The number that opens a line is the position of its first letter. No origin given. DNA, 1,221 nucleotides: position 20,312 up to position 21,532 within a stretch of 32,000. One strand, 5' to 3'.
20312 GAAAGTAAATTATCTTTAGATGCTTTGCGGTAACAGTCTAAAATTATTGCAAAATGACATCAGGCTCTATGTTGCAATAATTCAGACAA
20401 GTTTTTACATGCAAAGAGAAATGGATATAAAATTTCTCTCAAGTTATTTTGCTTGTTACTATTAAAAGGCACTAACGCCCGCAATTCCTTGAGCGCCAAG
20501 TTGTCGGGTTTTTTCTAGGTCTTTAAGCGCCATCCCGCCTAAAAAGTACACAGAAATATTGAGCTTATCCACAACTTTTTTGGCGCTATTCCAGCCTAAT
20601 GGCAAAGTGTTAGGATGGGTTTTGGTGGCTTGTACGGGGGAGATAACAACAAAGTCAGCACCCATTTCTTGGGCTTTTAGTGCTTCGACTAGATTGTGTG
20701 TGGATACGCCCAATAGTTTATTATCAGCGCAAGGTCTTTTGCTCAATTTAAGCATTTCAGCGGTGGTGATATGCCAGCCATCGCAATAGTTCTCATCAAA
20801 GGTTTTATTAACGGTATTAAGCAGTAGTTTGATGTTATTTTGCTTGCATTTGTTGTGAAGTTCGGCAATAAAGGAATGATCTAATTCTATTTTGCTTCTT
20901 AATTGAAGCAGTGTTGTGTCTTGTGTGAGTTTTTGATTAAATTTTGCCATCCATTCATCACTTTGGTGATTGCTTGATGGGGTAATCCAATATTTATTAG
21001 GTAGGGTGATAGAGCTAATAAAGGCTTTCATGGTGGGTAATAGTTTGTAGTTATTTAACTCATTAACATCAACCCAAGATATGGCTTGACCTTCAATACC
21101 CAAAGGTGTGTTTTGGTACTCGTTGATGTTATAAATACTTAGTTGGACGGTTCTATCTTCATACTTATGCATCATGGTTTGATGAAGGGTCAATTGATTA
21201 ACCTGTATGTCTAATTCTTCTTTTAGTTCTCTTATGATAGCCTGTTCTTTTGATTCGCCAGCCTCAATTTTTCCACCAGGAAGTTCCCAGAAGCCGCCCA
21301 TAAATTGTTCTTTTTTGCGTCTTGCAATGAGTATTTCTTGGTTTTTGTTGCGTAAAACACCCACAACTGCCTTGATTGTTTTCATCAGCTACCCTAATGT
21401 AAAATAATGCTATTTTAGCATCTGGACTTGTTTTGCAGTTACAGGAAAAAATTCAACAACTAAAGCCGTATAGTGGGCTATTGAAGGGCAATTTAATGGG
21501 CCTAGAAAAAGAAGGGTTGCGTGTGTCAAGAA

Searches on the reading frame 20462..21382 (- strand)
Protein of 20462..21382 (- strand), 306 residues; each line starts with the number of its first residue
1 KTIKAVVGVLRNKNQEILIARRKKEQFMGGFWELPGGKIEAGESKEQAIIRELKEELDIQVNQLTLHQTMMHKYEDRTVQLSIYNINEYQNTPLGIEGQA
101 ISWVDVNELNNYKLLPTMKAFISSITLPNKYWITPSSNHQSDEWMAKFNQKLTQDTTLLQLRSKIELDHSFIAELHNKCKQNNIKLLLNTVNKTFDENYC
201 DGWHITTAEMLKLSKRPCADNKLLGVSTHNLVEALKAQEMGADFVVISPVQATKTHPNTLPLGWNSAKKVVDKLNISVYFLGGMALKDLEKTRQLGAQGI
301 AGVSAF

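Call 60: search_protein_families(library=ncbifam, proteins=[window:20462-21382:-], max_evalue=1e-10)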
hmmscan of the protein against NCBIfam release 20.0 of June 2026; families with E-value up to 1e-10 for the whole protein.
window:20462-21382:- (306 aa): 6 families
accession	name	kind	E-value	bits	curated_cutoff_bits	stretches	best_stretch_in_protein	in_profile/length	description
NF006530.0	PRK08999.1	equivalog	6.5e-107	357.2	245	1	2-306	5-312/315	Nudix family hydrolase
NF008044.0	PRK10776.1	equivalog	1.8e-35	121.6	148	1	1-125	2-126/130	8-oxo-dGTP diphosphatase MutT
TIGR00586.1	mutt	equivalog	1.7e-32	112.1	97.9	1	1-122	3-124/129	8-oxo-dGTP diphosphatase MutT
NF007834.0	PRK10546.1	equivalog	2.5e-22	79.1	156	1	5-118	5-118/135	pyrimidine (deoxy)nucleoside triphosphate diphosphatase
NF002727.0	PRK02615.1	equivalog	8.1e-19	67.5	335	1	136-305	157-326/349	thiamine phosphate synthase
TIGR00693.1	thiE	equivalog_domain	2.3e-17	62.9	145.1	1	131-305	3-183/197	thiamine phosphate synthase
